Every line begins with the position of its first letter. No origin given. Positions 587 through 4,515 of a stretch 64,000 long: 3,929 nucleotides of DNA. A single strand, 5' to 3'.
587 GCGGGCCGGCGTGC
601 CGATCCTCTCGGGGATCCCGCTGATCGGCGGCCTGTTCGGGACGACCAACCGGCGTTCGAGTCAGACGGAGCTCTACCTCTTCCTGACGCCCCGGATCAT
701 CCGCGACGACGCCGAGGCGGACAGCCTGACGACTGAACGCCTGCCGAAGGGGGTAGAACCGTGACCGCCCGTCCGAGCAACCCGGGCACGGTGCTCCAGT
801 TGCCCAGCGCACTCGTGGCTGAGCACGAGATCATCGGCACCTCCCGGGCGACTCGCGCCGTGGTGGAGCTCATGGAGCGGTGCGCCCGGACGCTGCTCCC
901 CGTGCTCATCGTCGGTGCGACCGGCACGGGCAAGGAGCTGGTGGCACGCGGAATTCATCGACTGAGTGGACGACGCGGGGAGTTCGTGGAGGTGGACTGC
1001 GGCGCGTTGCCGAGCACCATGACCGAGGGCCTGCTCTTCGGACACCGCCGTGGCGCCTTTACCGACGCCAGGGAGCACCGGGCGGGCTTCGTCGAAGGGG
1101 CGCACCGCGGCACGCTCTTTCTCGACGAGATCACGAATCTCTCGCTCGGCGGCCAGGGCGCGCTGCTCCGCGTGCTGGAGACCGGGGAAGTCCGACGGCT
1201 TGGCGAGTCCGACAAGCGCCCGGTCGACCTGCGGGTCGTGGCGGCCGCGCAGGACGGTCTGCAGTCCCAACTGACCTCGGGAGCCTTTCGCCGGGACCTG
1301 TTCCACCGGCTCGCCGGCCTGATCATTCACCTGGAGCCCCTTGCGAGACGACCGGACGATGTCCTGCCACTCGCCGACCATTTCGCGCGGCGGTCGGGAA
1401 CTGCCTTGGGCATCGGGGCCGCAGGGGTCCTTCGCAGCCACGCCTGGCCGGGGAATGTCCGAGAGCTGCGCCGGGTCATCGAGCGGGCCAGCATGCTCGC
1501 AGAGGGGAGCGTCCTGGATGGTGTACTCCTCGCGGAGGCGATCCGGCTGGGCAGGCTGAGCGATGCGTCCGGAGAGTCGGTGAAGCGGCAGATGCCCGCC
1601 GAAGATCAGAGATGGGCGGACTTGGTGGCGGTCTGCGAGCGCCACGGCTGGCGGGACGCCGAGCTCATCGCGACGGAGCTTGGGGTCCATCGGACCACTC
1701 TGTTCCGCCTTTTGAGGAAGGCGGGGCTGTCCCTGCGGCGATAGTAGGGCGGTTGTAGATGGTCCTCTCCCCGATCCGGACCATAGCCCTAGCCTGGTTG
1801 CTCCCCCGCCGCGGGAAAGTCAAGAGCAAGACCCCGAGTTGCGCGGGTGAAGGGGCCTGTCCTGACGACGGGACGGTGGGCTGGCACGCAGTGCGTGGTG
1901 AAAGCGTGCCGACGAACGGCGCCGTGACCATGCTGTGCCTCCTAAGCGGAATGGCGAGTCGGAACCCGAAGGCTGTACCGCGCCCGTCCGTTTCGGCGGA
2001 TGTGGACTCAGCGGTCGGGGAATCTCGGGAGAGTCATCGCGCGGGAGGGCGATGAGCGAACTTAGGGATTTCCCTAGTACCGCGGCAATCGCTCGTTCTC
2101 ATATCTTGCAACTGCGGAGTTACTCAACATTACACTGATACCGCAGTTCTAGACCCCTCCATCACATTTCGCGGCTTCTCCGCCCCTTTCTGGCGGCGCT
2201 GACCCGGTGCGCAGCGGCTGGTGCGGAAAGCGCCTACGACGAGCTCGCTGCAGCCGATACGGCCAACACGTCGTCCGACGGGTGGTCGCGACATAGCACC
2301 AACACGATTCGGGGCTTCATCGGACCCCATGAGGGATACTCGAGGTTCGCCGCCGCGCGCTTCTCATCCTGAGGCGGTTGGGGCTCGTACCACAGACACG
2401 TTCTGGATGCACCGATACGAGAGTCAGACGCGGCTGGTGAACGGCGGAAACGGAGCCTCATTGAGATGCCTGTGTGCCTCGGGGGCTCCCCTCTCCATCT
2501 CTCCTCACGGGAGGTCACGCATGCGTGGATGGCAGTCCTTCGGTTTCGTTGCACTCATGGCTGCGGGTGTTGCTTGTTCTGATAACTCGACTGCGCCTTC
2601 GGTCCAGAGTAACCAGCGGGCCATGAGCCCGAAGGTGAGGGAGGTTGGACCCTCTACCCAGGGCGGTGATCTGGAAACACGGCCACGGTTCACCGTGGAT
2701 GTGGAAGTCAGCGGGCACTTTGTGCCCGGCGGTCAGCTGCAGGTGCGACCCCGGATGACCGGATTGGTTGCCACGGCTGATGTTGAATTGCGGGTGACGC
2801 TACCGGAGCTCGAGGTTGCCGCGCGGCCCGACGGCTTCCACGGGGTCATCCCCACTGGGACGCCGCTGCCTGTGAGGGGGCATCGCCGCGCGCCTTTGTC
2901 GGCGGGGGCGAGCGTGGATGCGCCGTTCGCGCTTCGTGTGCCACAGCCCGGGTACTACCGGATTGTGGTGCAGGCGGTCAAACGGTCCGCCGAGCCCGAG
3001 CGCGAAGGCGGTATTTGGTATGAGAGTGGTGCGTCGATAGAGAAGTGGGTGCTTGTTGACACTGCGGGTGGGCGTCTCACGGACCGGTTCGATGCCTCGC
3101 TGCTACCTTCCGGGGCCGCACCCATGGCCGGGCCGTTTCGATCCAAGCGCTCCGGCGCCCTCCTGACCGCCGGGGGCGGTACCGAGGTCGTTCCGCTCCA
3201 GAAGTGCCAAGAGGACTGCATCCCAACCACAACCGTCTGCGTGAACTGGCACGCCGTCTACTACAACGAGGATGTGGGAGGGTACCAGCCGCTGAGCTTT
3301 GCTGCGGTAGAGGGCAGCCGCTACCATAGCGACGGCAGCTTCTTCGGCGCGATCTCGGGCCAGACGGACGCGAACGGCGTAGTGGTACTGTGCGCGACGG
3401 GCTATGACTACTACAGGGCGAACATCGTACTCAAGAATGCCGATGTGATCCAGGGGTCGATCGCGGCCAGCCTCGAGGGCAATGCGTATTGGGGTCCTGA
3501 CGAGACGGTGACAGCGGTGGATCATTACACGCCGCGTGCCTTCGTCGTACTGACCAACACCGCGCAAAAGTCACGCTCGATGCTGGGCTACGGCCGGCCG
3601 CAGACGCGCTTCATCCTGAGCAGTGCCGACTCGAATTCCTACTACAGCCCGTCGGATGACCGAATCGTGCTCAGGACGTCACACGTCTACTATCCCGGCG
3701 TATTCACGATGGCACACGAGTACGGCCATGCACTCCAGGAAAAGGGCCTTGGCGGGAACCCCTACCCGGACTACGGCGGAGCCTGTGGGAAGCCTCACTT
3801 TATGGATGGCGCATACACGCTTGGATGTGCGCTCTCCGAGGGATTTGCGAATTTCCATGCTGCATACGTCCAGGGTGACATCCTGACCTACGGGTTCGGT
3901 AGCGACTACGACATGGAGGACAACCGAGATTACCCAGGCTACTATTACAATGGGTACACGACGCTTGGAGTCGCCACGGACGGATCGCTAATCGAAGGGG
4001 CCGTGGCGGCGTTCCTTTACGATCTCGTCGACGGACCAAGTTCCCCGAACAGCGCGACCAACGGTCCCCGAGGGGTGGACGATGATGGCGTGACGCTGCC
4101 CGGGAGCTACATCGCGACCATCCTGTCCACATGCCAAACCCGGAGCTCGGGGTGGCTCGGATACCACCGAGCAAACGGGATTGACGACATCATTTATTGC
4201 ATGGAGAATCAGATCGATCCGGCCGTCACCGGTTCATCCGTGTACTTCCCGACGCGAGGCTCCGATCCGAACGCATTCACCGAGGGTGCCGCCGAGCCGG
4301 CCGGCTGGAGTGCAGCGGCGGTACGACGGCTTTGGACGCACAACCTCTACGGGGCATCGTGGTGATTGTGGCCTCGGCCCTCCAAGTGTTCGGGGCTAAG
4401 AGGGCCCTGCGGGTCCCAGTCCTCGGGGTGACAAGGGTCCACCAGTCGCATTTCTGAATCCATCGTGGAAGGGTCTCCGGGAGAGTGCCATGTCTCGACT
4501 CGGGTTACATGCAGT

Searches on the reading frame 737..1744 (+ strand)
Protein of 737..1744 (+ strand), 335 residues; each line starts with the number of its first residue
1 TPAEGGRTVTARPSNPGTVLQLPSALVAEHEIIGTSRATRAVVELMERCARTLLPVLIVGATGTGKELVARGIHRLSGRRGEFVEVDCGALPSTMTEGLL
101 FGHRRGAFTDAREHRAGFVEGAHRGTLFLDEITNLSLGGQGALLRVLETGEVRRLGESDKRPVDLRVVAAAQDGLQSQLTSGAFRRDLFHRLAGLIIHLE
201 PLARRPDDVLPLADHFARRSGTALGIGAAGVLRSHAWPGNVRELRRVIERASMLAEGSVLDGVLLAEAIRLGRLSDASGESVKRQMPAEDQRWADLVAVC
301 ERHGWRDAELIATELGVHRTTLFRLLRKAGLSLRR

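Call 9: search_protein_families(library=pfam, proteins=[window:737-1744:+], max_evalue=0.01)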
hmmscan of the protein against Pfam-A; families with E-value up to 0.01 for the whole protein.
window:737-1744:+ (335 aa): 7 families
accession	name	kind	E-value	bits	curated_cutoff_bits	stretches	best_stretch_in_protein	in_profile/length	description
PF00158.32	Sigma54_activat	-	7.2e-55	185.7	20.2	1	32-197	1-167/168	Sigma-54 interaction domain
PF14532.12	Sigma54_activ_2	-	1.9e-15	57.8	25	1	33-202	1-138/138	Sigma-54 interaction domain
PF25601.1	AAA_lid_14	-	5.7e-13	48.9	27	1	205-272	3-77/87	AAA+ ATPase lid domain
PF07728.20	AAA_5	-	3.4e-07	30.8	22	1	55-175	1-125/139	AAA domain (dynein-related subfamily)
PF01078.27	Mg_chelatase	-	8.8e-06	25.7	20.3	1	113-171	96-156/207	Magnesium chelatase, subunit ChlI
PF00004.35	AAA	-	0.00027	21.8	21.2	1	56-172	1-109/131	ATPase family associated with various cellular activities (AAA)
PF07724.20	AAA_2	-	0.0087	16.6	27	0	56-164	6-113/166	AAA domain (Cdc48 subfamily)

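Call 62: find_encoding_contigs(protein=window:761-1744:+, flank=10000, max_places=4)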
Protein window:761-1744:+ (327 aa): no gene with exactly this product is on record in the collection.

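Call 74: find_homologous_proteins(query=window:761-1744:+, max_evalue=1e-40)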
Query window:761-1744:+ (327 aa): 7084 proteins with E <= 1e-40 among 8000 candidates; the best 120 are listed.
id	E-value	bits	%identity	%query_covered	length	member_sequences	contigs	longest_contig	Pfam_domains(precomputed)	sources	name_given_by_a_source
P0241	1.4e-205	700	100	100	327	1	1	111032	PF00158.33,PF25601.2,PF14532.13,PF07728.21,PF01078.28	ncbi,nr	ncbi:MAG TPA: sigma 54-interacting transcriptional regulator [Gemmatimonadales bacterium]|nr:sigma 5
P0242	3.4e-91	324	56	93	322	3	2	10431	PF00158.33,PF25601.2,PF14532.13,PF07728.21,PF01078.28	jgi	-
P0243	1.2e-89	319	55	93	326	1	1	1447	PF00158.33,PF25601.2,PF02954.26,PF14532.13,PF07728.21,PF01078.28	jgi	jgi:transcriptional regulator with PAS, ATPase and Fis domain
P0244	8.3e-89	316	54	93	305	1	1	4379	PF00158.33,PF13384.13,PF25601.2,PF14532.13,PF07728.21,PF13556.13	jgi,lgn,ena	-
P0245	6.1e-88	313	56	93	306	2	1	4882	PF00158.33,PF25601.2,PF02954.26,PF14532.13,PF07728.21,PF13556.13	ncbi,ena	-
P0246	3.7e-87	311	55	93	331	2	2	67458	PF00158.33,PF25601.2,PF14532.13,PF07728.21,PF01078.28,PF13556.13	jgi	-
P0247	2.9e-86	308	55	93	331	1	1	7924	PF00158.33,PF25601.2,PF14532.13,PF07728.21,PF01078.28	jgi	jgi:transcriptional regulator with PAS, ATPase and Fis domain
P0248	1.1e-85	306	53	93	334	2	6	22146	PF00158.33,PF25601.2,PF02954.26,PF14532.13,PF07728.21,PF01078.28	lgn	-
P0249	1.6e-85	305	56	93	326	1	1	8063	PF00158.33,PF25601.2,PF02954.26,PF14532.13,PF07728.21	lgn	-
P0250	1.8e-85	305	53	93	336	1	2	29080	PF00158.33,PF25601.2,PF14532.13,PF07728.21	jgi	jgi:sigma-54 dependent transcriptional regulator, acetoin dehydrogenase operon transcriptional activ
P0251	3.2e-85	304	54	92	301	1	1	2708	PF00158.33,PF25601.2,PF14532.13,PF07728.21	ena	-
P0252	7.0e-85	303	54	93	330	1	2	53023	PF00158.33,PF25601.2,PF14532.13,PF07728.21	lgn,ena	-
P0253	7.0e-85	303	54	93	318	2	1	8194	PF00158.33,PF25601.2,PF02954.26,PF14532.13,PF07728.21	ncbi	ncbi:MAG: sigma 54-interacting transcriptional regulator, partial [Candidatus Methylomirabilaceae ba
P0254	1.2e-84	303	54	93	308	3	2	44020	PF00158.33,PF25601.2,PF14532.13,PF07728.21,PF01078.28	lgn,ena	-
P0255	1.3e-84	302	53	93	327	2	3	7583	PF00158.33,PF25601.2,PF14532.13,PF07728.21,PF01078.28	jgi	-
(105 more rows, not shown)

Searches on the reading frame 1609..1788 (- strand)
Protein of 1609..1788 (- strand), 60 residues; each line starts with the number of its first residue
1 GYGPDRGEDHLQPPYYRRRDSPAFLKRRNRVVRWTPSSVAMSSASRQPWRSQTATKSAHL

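Call 85: search_protein_families(library=pfam, alignment_id=A3, max_evalue=0.01)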
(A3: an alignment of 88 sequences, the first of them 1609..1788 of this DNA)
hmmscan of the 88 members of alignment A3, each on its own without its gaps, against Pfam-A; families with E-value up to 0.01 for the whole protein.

A. member 1, window:1609-1788:- (60 aa): 0 families

B. families by the number of members that match (of 88 scanned): 3 families
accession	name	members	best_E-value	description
PF13620.12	CarboxypepD_reg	1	4.3e-05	Carboxypeptidase regulatory-like domain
PF09954.14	DUF2188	1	0.00081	Uncharacterized protein conserved in bacteria (DUF2188)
PF09134.16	Invasin_D3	1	0.0075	Invasin, domain 3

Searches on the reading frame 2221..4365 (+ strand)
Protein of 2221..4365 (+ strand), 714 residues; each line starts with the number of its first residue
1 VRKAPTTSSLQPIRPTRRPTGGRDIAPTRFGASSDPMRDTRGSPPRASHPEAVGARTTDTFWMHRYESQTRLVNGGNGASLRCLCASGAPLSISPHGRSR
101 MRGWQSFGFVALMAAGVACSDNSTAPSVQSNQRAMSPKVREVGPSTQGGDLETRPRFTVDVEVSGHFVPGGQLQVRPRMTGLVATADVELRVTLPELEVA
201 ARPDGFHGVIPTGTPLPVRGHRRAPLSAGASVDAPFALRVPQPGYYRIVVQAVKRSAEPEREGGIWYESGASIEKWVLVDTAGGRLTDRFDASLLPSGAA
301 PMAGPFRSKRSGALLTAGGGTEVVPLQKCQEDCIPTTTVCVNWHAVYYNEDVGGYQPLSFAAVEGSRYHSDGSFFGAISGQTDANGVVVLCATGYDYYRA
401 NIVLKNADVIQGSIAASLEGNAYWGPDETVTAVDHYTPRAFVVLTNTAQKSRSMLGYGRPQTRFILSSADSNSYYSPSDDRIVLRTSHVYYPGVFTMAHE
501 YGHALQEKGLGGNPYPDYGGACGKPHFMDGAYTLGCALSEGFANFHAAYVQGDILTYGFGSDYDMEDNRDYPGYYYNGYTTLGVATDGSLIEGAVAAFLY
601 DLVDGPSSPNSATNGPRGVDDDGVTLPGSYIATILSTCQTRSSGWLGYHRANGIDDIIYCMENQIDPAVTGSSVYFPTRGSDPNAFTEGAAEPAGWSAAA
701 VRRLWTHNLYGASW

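Call 22: search_protein_families(library=pfam, proteins=[window:2221-4365:+], max_evalue=0.01)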
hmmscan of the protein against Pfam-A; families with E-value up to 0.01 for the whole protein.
window:2221-4365:+ (714 aa): 0 families

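Call 23: search_protein_families(library=padloc, proteins=[window:2221-4365:+], max_evalue=0.001)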
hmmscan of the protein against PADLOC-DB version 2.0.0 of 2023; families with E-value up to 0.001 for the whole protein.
window:2221-4365:+ (714 aa): 0 families
